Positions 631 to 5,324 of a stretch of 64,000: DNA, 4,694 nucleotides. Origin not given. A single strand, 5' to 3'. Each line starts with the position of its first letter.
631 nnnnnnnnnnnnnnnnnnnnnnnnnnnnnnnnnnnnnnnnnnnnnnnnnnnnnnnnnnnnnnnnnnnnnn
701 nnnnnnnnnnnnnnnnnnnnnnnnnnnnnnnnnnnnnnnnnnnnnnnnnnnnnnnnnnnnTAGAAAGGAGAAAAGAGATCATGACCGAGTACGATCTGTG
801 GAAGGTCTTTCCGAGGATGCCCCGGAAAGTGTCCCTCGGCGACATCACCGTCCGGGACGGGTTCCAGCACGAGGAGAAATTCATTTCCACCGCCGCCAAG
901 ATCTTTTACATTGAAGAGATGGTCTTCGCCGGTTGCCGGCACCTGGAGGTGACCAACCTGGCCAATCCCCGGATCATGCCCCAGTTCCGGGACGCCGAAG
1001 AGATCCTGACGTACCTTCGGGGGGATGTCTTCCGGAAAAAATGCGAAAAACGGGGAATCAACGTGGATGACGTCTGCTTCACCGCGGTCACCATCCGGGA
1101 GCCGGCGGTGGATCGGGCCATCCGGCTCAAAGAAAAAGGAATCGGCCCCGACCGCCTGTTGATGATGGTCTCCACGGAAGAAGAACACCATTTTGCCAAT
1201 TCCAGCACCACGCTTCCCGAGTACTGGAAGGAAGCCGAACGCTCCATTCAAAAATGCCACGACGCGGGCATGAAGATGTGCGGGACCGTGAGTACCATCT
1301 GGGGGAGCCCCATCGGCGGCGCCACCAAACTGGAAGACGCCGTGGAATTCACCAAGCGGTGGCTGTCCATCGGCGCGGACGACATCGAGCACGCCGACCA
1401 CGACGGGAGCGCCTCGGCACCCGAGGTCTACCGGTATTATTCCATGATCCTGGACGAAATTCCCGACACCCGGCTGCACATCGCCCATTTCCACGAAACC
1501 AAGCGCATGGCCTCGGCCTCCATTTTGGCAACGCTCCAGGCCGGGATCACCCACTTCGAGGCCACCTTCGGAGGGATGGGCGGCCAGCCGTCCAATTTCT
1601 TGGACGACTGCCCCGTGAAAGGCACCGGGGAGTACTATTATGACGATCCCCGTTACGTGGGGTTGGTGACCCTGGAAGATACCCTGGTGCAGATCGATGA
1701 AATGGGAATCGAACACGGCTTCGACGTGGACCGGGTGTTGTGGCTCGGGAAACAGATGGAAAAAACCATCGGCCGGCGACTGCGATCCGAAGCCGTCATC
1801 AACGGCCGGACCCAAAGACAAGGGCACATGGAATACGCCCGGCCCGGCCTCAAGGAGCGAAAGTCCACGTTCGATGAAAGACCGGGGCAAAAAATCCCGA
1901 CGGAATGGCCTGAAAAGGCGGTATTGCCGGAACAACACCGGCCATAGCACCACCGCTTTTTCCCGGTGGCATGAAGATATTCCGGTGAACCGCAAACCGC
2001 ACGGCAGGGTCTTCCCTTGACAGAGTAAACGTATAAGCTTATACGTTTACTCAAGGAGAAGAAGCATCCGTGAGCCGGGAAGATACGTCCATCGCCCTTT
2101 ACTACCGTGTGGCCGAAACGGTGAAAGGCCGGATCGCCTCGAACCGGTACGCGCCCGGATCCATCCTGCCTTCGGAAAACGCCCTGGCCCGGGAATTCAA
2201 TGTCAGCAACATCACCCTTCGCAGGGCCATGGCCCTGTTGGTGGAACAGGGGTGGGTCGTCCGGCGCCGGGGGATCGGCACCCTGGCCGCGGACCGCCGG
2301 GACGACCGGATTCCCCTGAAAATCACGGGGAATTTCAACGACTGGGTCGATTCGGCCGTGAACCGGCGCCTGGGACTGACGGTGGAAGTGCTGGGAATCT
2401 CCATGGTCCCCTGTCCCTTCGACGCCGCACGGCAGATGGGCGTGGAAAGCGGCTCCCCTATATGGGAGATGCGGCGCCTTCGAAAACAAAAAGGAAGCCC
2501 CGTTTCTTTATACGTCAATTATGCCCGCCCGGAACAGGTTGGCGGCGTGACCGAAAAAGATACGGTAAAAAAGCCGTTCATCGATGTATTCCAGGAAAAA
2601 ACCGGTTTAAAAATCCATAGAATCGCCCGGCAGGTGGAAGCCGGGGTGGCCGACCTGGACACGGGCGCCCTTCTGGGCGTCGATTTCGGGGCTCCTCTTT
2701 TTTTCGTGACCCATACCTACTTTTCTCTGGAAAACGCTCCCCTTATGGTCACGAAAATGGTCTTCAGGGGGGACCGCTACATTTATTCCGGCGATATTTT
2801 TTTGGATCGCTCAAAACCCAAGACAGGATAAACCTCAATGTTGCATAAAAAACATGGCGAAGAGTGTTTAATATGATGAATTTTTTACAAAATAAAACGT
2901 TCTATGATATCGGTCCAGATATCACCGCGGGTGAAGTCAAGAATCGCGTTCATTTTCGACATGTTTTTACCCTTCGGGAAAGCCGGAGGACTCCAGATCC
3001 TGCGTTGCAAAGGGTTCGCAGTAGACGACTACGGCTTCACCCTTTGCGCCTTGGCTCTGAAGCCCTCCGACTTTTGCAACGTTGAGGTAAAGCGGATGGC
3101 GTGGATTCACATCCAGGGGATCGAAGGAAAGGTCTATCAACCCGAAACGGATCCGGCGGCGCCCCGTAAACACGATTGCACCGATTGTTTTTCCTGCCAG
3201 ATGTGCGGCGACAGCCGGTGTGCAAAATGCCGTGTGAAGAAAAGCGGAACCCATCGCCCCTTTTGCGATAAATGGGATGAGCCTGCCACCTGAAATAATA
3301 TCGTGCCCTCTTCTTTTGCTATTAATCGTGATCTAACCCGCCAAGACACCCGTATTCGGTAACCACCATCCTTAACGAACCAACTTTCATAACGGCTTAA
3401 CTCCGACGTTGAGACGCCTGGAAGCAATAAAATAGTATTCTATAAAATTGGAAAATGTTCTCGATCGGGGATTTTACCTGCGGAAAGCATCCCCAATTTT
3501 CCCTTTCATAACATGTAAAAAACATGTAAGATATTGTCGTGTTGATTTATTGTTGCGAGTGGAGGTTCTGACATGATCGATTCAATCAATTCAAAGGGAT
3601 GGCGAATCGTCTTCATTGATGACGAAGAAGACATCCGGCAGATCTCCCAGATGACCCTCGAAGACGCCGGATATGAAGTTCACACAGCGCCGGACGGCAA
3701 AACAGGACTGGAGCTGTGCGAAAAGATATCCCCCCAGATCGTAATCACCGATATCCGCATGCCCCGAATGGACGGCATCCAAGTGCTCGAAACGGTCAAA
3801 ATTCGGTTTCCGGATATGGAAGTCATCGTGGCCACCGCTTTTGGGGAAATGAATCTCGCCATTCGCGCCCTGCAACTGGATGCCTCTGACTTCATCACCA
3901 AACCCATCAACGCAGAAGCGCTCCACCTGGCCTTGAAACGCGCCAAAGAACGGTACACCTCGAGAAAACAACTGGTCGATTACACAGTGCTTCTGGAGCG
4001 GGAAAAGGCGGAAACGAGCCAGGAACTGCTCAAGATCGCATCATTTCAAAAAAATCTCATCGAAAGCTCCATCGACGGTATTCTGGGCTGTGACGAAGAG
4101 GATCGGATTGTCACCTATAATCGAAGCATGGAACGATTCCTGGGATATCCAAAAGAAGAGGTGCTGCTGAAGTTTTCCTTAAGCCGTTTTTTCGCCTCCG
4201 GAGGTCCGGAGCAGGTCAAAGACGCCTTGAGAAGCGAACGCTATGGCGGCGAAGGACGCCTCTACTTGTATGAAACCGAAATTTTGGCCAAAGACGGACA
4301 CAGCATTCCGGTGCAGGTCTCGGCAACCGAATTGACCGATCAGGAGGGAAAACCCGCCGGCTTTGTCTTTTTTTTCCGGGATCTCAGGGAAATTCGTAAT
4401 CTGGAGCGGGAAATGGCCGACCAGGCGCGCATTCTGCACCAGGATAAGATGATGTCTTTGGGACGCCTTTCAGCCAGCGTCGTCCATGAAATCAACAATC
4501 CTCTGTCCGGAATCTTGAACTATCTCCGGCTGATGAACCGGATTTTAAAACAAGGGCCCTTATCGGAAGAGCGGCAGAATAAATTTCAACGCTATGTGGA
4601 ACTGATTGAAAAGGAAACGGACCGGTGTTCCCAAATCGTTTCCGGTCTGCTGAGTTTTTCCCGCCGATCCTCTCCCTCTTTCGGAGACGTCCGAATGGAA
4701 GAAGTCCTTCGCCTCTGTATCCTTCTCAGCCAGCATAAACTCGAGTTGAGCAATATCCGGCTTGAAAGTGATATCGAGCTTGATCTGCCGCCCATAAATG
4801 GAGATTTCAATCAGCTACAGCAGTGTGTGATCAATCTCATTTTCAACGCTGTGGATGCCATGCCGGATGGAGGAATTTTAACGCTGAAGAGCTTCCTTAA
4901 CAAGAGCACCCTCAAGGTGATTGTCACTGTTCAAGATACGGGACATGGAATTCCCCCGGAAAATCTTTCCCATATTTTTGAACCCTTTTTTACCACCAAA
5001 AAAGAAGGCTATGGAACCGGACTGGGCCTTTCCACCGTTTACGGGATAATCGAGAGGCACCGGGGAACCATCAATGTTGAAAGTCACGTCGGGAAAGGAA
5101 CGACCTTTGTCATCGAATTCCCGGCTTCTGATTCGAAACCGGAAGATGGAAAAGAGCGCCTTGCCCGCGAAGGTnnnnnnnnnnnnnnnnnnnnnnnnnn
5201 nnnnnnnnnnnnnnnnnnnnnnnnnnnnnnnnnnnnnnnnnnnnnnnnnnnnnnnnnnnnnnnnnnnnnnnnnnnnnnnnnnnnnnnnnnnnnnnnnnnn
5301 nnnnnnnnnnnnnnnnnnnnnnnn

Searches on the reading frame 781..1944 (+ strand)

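Call 22: search_protein_families(library=pfam, proteins=[window:781-1944:+], max_evalue=0.0001)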
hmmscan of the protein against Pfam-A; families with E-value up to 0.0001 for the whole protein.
window:781-1944:+ (388 aa): 1 family
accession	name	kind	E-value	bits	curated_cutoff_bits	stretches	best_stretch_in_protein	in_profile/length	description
PF00682.25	HMGL-like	-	1.3e-15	58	29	1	17-269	2-226/260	HMGL-like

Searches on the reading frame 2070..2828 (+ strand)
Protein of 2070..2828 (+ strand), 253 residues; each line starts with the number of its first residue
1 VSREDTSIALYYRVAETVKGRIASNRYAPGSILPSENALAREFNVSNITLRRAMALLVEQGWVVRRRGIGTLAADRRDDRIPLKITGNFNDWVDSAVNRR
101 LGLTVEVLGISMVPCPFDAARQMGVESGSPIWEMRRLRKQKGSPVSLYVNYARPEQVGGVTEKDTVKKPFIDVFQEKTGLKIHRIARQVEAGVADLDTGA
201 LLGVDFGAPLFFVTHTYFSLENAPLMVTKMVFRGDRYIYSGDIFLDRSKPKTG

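Call 22: search_protein_families(library=pfam, proteins=[window:2070-2828:+], max_evalue=0.0001)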
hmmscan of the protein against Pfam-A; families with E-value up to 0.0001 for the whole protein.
window:2070-2828:+ (253 aa): 2 families
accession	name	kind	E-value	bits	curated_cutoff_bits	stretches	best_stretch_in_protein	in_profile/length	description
PF07702.18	UTRA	-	6.2e-23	81.6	23.8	1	103-237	6-140/141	UTRA domain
PF00392.27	GntR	-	1.1e-18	67.1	27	1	10-71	1-62/64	Bacterial regulatory proteins, gntR family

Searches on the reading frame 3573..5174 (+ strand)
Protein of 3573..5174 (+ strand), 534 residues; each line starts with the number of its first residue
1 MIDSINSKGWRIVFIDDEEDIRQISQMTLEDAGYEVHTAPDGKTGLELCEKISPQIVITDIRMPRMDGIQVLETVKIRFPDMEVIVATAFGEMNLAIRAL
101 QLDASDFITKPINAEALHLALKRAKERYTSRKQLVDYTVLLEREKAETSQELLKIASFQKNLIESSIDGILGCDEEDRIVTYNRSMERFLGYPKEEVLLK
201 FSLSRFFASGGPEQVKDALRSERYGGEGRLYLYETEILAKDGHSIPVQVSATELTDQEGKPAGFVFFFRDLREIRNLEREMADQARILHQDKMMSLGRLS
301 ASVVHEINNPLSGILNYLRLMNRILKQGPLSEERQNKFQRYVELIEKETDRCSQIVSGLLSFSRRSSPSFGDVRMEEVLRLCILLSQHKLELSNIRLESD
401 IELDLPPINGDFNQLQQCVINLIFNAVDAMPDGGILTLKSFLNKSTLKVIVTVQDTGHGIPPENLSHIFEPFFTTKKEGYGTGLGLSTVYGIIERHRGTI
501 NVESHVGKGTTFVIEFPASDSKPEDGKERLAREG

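Call 22: search_protein_families(library=pfam, proteins=[window:3573-5174:+], max_evalue=0.0001)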
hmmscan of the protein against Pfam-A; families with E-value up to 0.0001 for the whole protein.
window:3573-5174:+ (534 aa): 6 families
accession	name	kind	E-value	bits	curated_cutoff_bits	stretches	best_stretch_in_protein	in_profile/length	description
PF00072.30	Response_reg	-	1.8e-28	99.3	30.2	1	12-121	1-110/111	Response regulator receiver domain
PF02518.31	HATPase_c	-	1.3e-26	93.6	26.4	1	410-518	1-109/111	Histidine kinase-, DNA gyrase B-, and HSP90-like ATPase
PF00512.31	HisKA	-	7.2e-14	52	26.9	1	296-367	2-65/66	His Kinase A (phospho-acceptor) domain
PF00989.32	PAS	-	3.7e-13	49.9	22.6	1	161-270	5-112/113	PAS fold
PF13426.13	PAS_9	-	1.8e-11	44.6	27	1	168-273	2-103/103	PAS domain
PF08448.16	PAS_4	-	1.1e-06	29.3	23.1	1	164-273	2-107/110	PAS fold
